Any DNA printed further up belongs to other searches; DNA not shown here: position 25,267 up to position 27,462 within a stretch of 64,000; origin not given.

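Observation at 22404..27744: Seven-gene operon on the island (UvrD-like helicase, HIRAN, cytoplasmic LRR, two YbjN-like proteins, TM/zinc-ribbon protein, small protein) with a divergent XRE regulator: candidate undescribed defence-type system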

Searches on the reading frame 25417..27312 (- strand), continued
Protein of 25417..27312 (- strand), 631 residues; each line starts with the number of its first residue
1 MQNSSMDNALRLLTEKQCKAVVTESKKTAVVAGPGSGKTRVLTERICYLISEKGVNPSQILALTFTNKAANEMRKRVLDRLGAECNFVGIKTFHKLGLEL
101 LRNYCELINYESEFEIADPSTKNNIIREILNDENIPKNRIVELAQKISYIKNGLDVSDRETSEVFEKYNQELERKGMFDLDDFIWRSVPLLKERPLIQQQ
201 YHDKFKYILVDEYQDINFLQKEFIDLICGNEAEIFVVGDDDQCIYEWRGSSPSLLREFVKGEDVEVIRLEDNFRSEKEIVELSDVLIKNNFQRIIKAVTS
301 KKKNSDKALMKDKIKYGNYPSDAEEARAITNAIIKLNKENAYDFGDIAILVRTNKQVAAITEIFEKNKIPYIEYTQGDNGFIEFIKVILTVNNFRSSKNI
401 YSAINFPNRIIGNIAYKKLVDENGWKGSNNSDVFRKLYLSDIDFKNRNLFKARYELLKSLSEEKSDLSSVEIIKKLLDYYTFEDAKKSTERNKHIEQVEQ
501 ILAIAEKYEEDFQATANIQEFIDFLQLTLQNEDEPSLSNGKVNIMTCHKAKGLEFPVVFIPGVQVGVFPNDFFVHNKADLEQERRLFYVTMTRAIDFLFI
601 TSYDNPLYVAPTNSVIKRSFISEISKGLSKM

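Call 17: find_homologous_proteins(query=window:25417-27312:-, max_evalue=1e-30)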
Query window:25417-27312:- (631 aa): 7998 proteins with E <= 1e-30 among 8000 candidates; the best 120 are listed.
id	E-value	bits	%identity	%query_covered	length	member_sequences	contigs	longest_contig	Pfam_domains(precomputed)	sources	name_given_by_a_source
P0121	0.0e+0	1391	100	100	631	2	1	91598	PF13538.13,PF13604.13,PF13361.13,PF13245.13,PF00580.28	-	-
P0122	1.1e-199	683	54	97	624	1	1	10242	PF13538.13,PF01443.25,PF13604.13,PF13361.13,PF13245.13,PF00580.28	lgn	-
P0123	1.5e-196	673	53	98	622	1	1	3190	PF13538.13,PF13361.13,PF13245.13,PF00580.28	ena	-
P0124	1.6e-190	653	52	97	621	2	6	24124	PF13538.13,PF13361.13,PF13245.13,PF00580.28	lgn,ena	-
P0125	1.3e-186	640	50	98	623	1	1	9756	PF13538.13,PF13604.13,PF13361.13,PF13245.13,PF00580.28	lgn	-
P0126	7.7e-186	637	52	97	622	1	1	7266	PF13538.13,PF13361.13,PF13245.13,PF00580.28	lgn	-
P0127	5.2e-178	611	48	97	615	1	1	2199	PF13538.13,PF13086.13,PF01443.25,PF13604.13,PF13361.13,PF13245.13,PF00580.28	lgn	-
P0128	1.8e-151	524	44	98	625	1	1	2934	PF13538.13,PF13087.13,PF01443.25,PF13604.13,PF13361.13,PF13245.13,PF00580.28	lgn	-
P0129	4.2e-150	519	42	97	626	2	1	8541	PF13538.13,PF01443.25,PF13604.13,PF13361.13,PF13245.13,PF00580.28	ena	-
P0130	2.2e-148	514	45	97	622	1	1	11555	PF13538.13,PF13087.13,PF01443.25,PF13604.13,PF13361.13,PF13245.13,PF00580.28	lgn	-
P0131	3.5e-144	500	42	99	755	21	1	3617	PF13538.13,PF13604.13,PF13361.13,PF13245.13,PF00580.28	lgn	-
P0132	3.9e-144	500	43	98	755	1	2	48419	PF13538.13,PF13086.13,PF13604.13,PF13361.13,PF13245.13,PF00580.28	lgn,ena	-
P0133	4.7e-143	496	43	97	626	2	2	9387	PF13538.13,PF13087.13,PF01443.25,PF13604.13,PF13361.13,PF13245.13,PF00580.28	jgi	-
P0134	1.2e-140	488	41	97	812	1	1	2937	PF13538.13,PF13087.13,PF01443.25,PF13604.13,PF13361.13,PF13245.13,PF13401.13,PF00580.28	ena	-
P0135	1.4e-140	488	42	97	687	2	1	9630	PF13538.13,PF13087.13,PF01443.25,PF13604.13,PF13361.13,PF13245.13,PF00580.28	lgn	-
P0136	1.4e-129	452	41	94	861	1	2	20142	PF13538.13,PF13086.13,PF01443.25,PF13604.13,PF13361.13,PF13245.13,PF00580.28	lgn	-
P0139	7.1e-128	446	39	97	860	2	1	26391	PF13538.13,PF13086.13,PF13604.13,PF13361.13,PF13245.13,PF00580.28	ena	-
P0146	2.5e-118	414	38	97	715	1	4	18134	PF13538.13,PF13604.13,PF13361.13,PF13245.13,PF00580.28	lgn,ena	-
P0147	1.1e-116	409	38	94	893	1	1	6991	PF13538.13,PF13086.13,PF13604.13,PF13361.13,PF13245.13,PF00580.28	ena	-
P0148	2.1e-90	322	34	99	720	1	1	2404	PF13538.13,PF13086.13,PF01443.25,PF21196.4,PF13604.13,PF13361.13,PF13245.13,PF00580.28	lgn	-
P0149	2.1e-85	306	34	98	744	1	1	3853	PF13538.13,PF21196.4,PF13604.13,PF13361.13,PF13245.13,PF00580.28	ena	-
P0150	4.0e-85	305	33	98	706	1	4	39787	PF13538.13,PF21196.4,PF13604.13,PF13361.13,PF13245.13,PF00580.28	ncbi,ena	ncbi:MAG: DNA helicase PcrA [bacterium]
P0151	5.1e-85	304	33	97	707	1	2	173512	PF13538.13,PF01443.25,PF21196.4,PF13604.13,PF13361.13,PF13245.13,PF00580.28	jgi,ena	-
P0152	1.2e-84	303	34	94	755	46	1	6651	PF13538.13,PF21196.4,PF13604.13,PF13361.13,PF13245.13,PF00580.28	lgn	-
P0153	5.4e-84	301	34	98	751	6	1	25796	PF13538.13,PF01443.25,PF21196.4,PF13604.13,PF13361.13,PF13245.13,PF00580.28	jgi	-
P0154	1.2e-83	300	34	98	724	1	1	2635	PF13538.13,PF13086.13,PF01443.25,PF21196.4,PF13604.13,PF13361.13,PF13245.13,PF00580.28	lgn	-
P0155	1.6e-83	299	33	99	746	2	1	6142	PF13538.13,PF21196.4,PF13604.13,PF13361.13,PF13245.13,PF00580.28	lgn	-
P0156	4.8e-83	298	34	99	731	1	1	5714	PF13538.13,PF01443.25,PF21196.4,PF13361.13,PF13245.13,PF00580.28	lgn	-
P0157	5.1e-83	298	33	96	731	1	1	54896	PF13538.13,PF13086.13,PF01443.25,PF21196.4,PF13604.13,PF13361.13,PF13245.13,PF00580.28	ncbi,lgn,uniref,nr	ncbi:DNA helicase-2 / ATP-dependent DNA helicase PcrA [Caloramator fervidus]|uniref:ATP-dependent DN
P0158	5.1e-83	298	33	96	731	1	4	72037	PF13538.13,PF13086.13,PF01443.25,PF21196.4,PF13604.13,PF13361.13,PF13245.13,PF00580.28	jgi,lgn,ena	-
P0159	5.3e-83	298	33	98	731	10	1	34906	PF13538.13,PF01443.25,PF21196.4,PF13361.13,PF13245.13,PF00580.28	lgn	-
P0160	1.8e-82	296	33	98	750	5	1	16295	PF13538.13,PF01443.25,PF21196.4,PF13604.13,PF13361.13,PF13245.13,PF00580.28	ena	-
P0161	2.1e-82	296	33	99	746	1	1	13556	PF13538.13,PF01443.25,PF21196.4,PF13604.13,PF13361.13,PF13245.13,PF00580.28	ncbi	-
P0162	5.0e-82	294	33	98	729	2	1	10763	PF13538.13,PF01443.25,PF21196.4,PF13604.13,PF13361.13,PF13245.13,PF00580.28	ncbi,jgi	ncbi:MAG: DNA helicase PcrA [Clostridia bacterium]|jgi:DNA helicase-2/ATP-dependent DNA helicase Pcr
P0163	5.5e-82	294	32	99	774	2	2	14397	PF13538.13,PF01443.25,PF21196.4,PF13604.13,PF13361.13,PF13245.13,PF00580.28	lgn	-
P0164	6.6e-82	294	32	100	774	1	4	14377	PF13538.13,PF01443.25,PF21196.4,PF13604.13,PF13361.13,PF13245.13,PF00580.28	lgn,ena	-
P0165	6.7e-82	294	33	94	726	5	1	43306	PF13538.13,PF13086.13,PF01443.25,PF21196.4,PF13604.13,PF13361.13,PF13245.13,PF00580.28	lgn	-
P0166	9.1e-82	294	33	94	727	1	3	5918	PF13538.13,PF01443.25,PF21196.4,PF13604.13,PF13361.13,PF13245.13,PF00580.28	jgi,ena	-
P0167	9.4e-82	294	34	98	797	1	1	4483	PF13538.13,PF01443.25,PF21196.4,PF13604.13,PF13361.13,PF13245.13,PF00580.28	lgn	-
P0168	1.7e-81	293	34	98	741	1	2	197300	PF13538.13,PF01443.25,PF21196.4,PF13604.13,PF13361.13,PF13245.13,PF00580.28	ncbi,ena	-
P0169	1.7e-81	293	33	98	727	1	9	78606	PF13538.13,PF01443.25,PF21196.4,PF13604.13,PF13361.13,PF13245.13,PF00580.28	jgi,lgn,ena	jgi:DNA helicase-2/ATP-dependent DNA helicase PcrA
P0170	2.4e-81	292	33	98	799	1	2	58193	PF13538.13,PF01443.25,PF21196.4,PF13604.13,PF13361.13,PF13245.13,PF00580.28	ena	-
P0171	2.8e-81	292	32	99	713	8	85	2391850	PF13538.13,PF01443.25,PF21196.4,PF13604.13,PF13361.13,PF13245.13,PF00580.28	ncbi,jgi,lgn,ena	-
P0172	4.3e-81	291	35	93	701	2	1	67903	PF13538.13,PF21196.4,PF13604.13,PF13361.13,PF13245.13,PF00580.28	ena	-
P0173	4.5e-81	291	33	98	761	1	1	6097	PF13538.13,PF01443.25,PF21196.4,PF13361.13,PF13245.13,PF00580.28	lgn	-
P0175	5.6e-81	291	33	98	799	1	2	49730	PF13538.13,PF01443.25,PF21196.4,PF13604.13,PF13361.13,PF13245.13,PF00580.28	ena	-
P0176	6.4e-81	291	33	97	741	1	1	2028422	PF13538.13,PF01443.25,PF21196.4,PF13604.13,PF13361.13,PF13245.13,PF00580.28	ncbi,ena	-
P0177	8.7e-81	290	35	99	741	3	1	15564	PF13538.13,PF01443.25,PF21196.4,PF13604.13,PF13361.13,PF13245.13,PF00580.28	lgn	-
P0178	8.8e-81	290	33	93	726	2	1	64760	PF13538.13,PF13086.13,PF01443.25,PF21196.4,PF13361.13,PF13245.13,PF00580.28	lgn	-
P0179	9.4e-81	290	32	94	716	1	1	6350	PF13538.13,PF01443.25,PF21196.4,PF13604.13,PF13361.13,PF13245.13,PF00580.28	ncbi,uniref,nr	ncbi:DNA helicase-2 / ATP-dependent DNA helicase PcrA [Candidatus Kryptobacter tengchongensis]|unire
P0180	1.3e-80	290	32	100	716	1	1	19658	PF13538.13,PF01443.25,PF21196.4,PF13604.13,PF13361.13,PF13245.13,PF00580.28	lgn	-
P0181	1.4e-80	290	33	99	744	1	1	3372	PF13538.13,PF13086.13,PF01443.25,PF21196.4,PF13604.13,PF13361.13,PF13245.13,PF00580.28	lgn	-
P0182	1.8e-80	289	32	94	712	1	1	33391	PF13538.13,PF01443.25,PF21196.4,PF13604.13,PF13361.13,PF13245.13,PF00580.28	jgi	-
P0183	2.1e-80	289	34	98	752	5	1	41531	PF13538.13,PF01443.25,PF21196.4,PF13604.13,PF13361.13,PF13245.13,PF00580.28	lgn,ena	-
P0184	2.1e-80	289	34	98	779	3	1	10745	PF13538.13,PF01443.25,PF21196.4,PF13604.13,PF13361.13,PF13245.13,PF00580.28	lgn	-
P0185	2.2e-80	289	32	98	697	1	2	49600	PF13538.13,PF01443.25,PF21196.4,PF13604.13,PF13361.13,PF13245.13,PF00580.28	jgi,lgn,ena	-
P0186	2.4e-80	289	33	97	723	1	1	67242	PF13538.13,PF01443.25,PF21196.4,PF13604.13,PF13361.13,PF13245.13,PF00580.28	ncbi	-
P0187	2.4e-80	289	32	98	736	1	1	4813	PF13538.13,PF01443.25,PF21196.4,PF13604.13,PF13361.13,PF13245.13,PF00580.28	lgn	-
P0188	2.5e-80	289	34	98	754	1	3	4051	PF13538.13,PF01443.25,PF21196.4,PF13604.13,PF13361.13,PF13245.13,PF04851.22,PF00580.28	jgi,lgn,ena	-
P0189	2.7e-80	289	32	98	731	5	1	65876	PF13538.13,PF01443.25,PF21196.4,PF13604.13,PF13361.13,PF13245.13,PF00580.28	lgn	-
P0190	2.9e-80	289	33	98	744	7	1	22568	PF13538.13,PF01443.25,PF21196.4,PF13604.13,PF13361.13,PF13245.13,PF00580.28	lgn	-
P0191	3.4e-80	288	32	98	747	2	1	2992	PF13538.13,PF01443.25,PF21196.4,PF13604.13,PF13361.13,PF13245.13,PF00580.28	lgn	-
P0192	3.4e-80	288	32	93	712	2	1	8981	PF13538.13,PF01443.25,PF21196.4,PF13604.13,PF13361.13,PF13245.13,PF00580.28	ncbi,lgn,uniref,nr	ncbi:ATP-dependent helicase [Candidatus Kryptobacter tengchongensis]|uniref:ATP-dependent helicase n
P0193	3.9e-80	288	33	98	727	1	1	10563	PF13538.13,PF01443.25,PF21196.4,PF13604.13,PF13361.13,PF13245.13,PF00580.28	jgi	jgi:DNA helicase-2/ATP-dependent DNA helicase PcrA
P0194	4.0e-80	288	33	98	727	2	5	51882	PF13538.13,PF01443.25,PF21196.4,PF13604.13,PF13361.13,PF13245.13,PF00580.28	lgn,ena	-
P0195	4.7e-80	288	33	98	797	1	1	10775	PF13538.13,PF01443.25,PF21196.4,PF13604.13,PF13361.13,PF13245.13,PF00580.28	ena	-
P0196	5.4e-80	288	33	99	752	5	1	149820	PF13538.13,PF01443.25,PF21196.4,PF13604.13,PF13361.13,PF13245.13,PF00580.28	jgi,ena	-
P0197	6.6e-80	287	35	99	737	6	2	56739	PF13538.13,PF13086.13,PF01443.25,PF21196.4,PF13604.13,PF13361.13,PF13245.13,PF00580.28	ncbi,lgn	-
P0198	7.1e-80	287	33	99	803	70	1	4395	PF13538.13,PF01443.25,PF21196.4,PF13604.13,PF13361.13,PF13245.13,PF00580.28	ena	-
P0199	7.6e-80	287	33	98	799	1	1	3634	PF13538.13,PF13087.13,PF01443.25,PF21196.4,PF13604.13,PF13361.13,PF13245.13,PF00580.28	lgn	-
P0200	7.7e-80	287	32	97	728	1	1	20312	PF13538.13,PF01443.25,PF21196.4,PF13604.13,PF13361.13,PF13245.13,PF00580.28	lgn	-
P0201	7.9e-80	287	33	98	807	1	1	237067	PF13538.13,PF01443.25,PF21196.4,PF13604.13,PF13361.13,PF13245.13,PF00580.28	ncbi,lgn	-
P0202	8.0e-80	287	33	98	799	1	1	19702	PF13538.13,PF13087.13,PF01443.25,PF21196.4,PF13604.13,PF13361.13,PF13245.13,PF00580.28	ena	-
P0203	8.6e-80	287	32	97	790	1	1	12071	PF13538.13,PF01443.25,PF21196.4,PF13604.13,PF13361.13,PF13245.13,PF00580.28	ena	-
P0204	8.8e-80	287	33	94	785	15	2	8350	PF13538.13,PF21196.4,PF13604.13,PF13361.13,PF13245.13,PF00580.28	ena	-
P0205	8.9e-80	287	32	98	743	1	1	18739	PF13538.13,PF01443.25,PF21196.4,PF13604.13,PF13361.13,PF13245.13,PF00580.28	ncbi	ncbi:MAG: DNA helicase PcrA [Clostridium sp.]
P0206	9.1e-80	287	32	99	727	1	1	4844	PF13538.13,PF01443.25,PF21196.4,PF13604.13,PF13361.13,PF13245.13,PF00580.28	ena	-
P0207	9.2e-80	287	34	98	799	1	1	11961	PF13538.13,PF13087.13,PF01443.25,PF21196.4,PF13604.13,PF13361.13,PF13245.13,PF00580.28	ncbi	-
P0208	1.0e-79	287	32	99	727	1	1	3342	PF13538.13,PF01443.25,PF21196.4,PF13604.13,PF13361.13,PF13245.13,PF00580.28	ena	-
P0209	1.0e-79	287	33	98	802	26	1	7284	PF13538.13,PF01443.25,PF21196.4,PF13604.13,PF13361.13,PF13245.13,PF00580.28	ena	-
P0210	1.0e-79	287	32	94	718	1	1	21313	PF13538.13,PF01443.25,PF21196.4,PF13604.13,PF13361.13,PF13245.13,PF00580.28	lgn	-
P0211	1.0e-79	287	32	94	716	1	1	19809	PF13538.13,PF01443.25,PF21196.4,PF13604.13,PF13361.13,PF13245.13,PF00580.28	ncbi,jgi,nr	ncbi:DNA helicase-2 / ATP-dependent DNA helicase PcrA [Candidatus Kryptobacter tengchongensis]|nr:DN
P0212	1.1e-79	287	32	99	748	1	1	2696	PF13538.13,PF13086.13,PF01443.25,PF21196.4,PF13604.13,PF13361.13,PF13245.13,PF00580.28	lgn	-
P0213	1.2e-79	287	34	98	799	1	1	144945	PF13538.13,PF13087.13,PF01443.25,PF21196.4,PF13604.13,PF13361.13,PF13245.13,PF00580.28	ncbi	-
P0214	1.2e-79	287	32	99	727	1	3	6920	PF13538.13,PF01443.25,PF21196.4,PF13604.13,PF13361.13,PF13245.13,PF00580.28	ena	-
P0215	1.2e-79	287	32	99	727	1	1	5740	PF13538.13,PF01443.25,PF21196.4,PF13604.13,PF13361.13,PF13245.13,PF00580.28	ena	-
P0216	1.2e-79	287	33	98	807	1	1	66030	PF13538.13,PF01443.25,PF21196.4,PF13604.13,PF13361.13,PF13245.13,PF00580.28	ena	-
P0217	1.2e-79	287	32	99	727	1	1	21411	PF13538.13,PF01443.25,PF21196.4,PF13604.13,PF13361.13,PF13245.13,PF00580.28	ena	-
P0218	1.2e-79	287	32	99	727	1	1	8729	PF13538.13,PF01443.25,PF21196.4,PF13604.13,PF13361.13,PF13245.13,PF00580.28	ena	-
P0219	1.3e-79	287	32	98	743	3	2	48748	PF13538.13,PF01443.25,PF21196.4,PF13604.13,PF13361.13,PF13245.13,PF00580.28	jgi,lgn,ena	-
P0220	1.4e-79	286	33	98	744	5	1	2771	PF13538.13,PF01443.25,PF21196.4,PF13604.13,PF13361.13,PF13245.13,PF00580.28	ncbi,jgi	-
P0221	1.6e-79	286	33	98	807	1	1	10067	PF13538.13,PF01443.25,PF21196.4,PF13604.13,PF13361.13,PF13245.13,PF00580.28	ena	-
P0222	1.7e-79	286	33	98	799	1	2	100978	PF13538.13,PF13087.13,PF01443.25,PF21196.4,PF13604.13,PF13361.13,PF13245.13,PF00580.28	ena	-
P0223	1.8e-79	286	33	98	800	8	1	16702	PF13538.13,PF01443.25,PF21196.4,PF13604.13,PF13361.13,PF13245.13,PF00580.28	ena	-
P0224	1.9e-79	286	32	94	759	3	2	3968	PF13538.13,PF13086.13,PF01443.25,PF21196.4,PF13604.13,PF13361.13,PF13245.13,PF00580.28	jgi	jgi:DNA helicase-2/ATP-dependent DNA helicase PcrA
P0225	1.9e-79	286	33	93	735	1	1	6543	PF13538.13,PF01443.25,PF21196.4,PF13604.13,PF13361.13,PF13245.13,PF00580.28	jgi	jgi:DNA helicase-2/ATP-dependent DNA helicase PcrA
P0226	2.0e-79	286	32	99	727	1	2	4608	PF13538.13,PF01443.25,PF21196.4,PF13604.13,PF13361.13,PF13245.13,PF00580.28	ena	-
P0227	2.1e-79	286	33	97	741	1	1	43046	PF13538.13,PF01443.25,PF21196.4,PF13604.13,PF13361.13,PF13245.13,PF00580.28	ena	-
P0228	2.1e-79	286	32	93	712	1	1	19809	PF13538.13,PF01443.25,PF21196.4,PF13604.13,PF13361.13,PF13245.13,PF00580.28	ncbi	-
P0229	2.1e-79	286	33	95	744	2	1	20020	PF13538.13,PF01443.25,PF21196.4,PF13604.13,PF13361.13,PF13245.13,PF00580.28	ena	-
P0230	2.1e-79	286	32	99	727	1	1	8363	PF13538.13,PF01443.25,PF21196.4,PF13604.13,PF13361.13,PF13245.13,PF00580.28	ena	-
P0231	2.3e-79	286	33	98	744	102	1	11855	PF13538.13,PF01443.25,PF21196.4,PF13604.13,PF13361.13,PF13245.13,PF00580.28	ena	-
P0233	2.5e-79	286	32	99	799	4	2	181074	PF13538.13,PF01443.25,PF21196.4,PF13604.13,PF13361.13,PF13245.13,PF00580.28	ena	-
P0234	2.5e-79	286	33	96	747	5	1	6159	PF13538.13,PF01443.25,PF21196.4,PF13604.13,PF13361.13,PF13245.13,PF00580.28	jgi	-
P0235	2.6e-79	286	33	94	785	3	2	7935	PF13538.13,PF21196.4,PF13604.13,PF13361.13,PF13245.13,PF00580.28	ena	-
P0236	2.6e-79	286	32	99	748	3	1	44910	PF13538.13,PF01443.25,PF21196.4,PF13604.13,PF13361.13,PF13245.13,PF00580.28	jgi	jgi:DNA helicase-2/ATP-dependent DNA helicase PcrA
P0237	2.6e-79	285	33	98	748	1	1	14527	PF13538.13,PF13086.13,PF01443.25,PF21196.4,PF13604.13,PF13361.13,PF13245.13,PF00580.28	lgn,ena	-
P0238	2.9e-79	285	32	98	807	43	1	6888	PF13538.13,PF01443.25,PF21196.4,PF13604.13,PF13361.13,PF13245.13,PF00580.28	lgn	-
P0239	3.0e-79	285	33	91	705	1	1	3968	PF13538.13,PF01443.25,PF21196.4,PF13604.13,PF13361.13,PF13245.13,PF00580.28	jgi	-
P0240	3.2e-79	285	33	98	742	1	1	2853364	PF13538.13,PF01443.25,PF21196.4,PF13604.13,PF13361.13,PF13245.13,PF00580.28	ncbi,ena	-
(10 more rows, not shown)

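Call 19: find_related_loci(query=A1, collection=genome_contigs, flank=10000)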
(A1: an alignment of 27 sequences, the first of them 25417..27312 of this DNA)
Query A1 (631 aa) in genome_contigs; peptide patterns used: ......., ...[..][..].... (x = any residue, [..] = any of these).
538 stretches matched a pattern; 495 encode a relative of the query (tblastn E <= 1e-3); the best 80 are kept; 80 distinct loci.
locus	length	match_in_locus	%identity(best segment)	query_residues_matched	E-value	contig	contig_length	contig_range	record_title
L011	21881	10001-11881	42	1-624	4e-150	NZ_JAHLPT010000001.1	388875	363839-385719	Oscillibacter sp. MSJ-31 M31_ctg0001, whole genome shotgun sequence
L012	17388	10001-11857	39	14-624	5e-141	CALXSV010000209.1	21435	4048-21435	MAG: uncultured Clostridia bacterium isolate E12__bin57 genome assembly, contig: E12__k127_2632296, whole genome shotgun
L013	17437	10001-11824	41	13-624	4e-139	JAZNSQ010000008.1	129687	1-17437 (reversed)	MAG: Clostridia bacterium isolate T1900044809_TS20190275.MAGScoT_cleanbin_000004 SGB_2768_k141_1582018, whole genome sho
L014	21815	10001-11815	38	13-624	5e-132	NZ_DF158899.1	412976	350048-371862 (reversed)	Oscillibacter ruminantium GH1, whole genome shotgun sequence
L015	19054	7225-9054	43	13-624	2e-146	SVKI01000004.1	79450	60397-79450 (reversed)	MAG: Oscillospiraceae bacterium isolate SIG457 NODE_7674_length_79450_cov_2.348361, whole genome shotgun sequence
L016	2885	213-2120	35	10-628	1e-95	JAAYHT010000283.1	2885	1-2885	MAG: Clostridiales bacterium isolate AS09scLD_400 363246_AS09, whole genome shotgun sequence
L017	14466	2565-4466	34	12-630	1e-92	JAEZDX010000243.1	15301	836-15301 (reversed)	MAG: Bacillota bacterium isolate OH_CBrB_310 k127_993381, whole genome shotgun sequence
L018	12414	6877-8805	35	6-626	2e-92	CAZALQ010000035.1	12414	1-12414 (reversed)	MAG TPA_asm: uncultured Oscillospiraceae bacterium isolate SRP278969_co2_53 genome assembly, contig: NODE_6013_length_12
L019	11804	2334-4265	34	6-626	2e-92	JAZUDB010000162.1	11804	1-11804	MAG: Anaerovoracaceae bacterium isolate T1900045311_TH20190081.MAGScoT_cleanbin_000012 SGB_6224_k141_2263315, whole geno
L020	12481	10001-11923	34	3-628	7e-92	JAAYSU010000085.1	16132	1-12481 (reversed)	MAG: Clostridiales bacterium isolate AS23ysBPME_42 111350_AS23, whole genome shotgun sequence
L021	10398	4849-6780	33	6-626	6e-92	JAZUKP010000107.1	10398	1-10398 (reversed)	MAG: Anaerovoracaceae bacterium isolate T1900045248_TH20190018.MAGScoT_cleanbin_000067 SGB_5701_k141_956898, whole genom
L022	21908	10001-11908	33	9-630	3e-90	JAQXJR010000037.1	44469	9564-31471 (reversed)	MAG: Eubacteriales bacterium isolate SUG1256 k141_849025, whole genome shotgun sequence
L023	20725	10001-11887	33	12-624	2e-90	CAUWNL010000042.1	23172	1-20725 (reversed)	MAG: uncultured Sarcina sp. isolate SRS15956990__bin71 genome assembly, contig: SRS15956990_NODE_1627_length_23172_cov_7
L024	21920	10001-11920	33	6-626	2e-91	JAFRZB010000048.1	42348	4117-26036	MAG: Bacillota bacterium isolate RGIG2928 Goat_Omasum.Co__c2308010, whole genome shotgun sequence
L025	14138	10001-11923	33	6-626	1e-89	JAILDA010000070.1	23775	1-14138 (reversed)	MAG: Clostridia bacterium isolate RUI008 k141_6423099_flag=0_multi=10.9958_len=23775, whole genome shotgun sequence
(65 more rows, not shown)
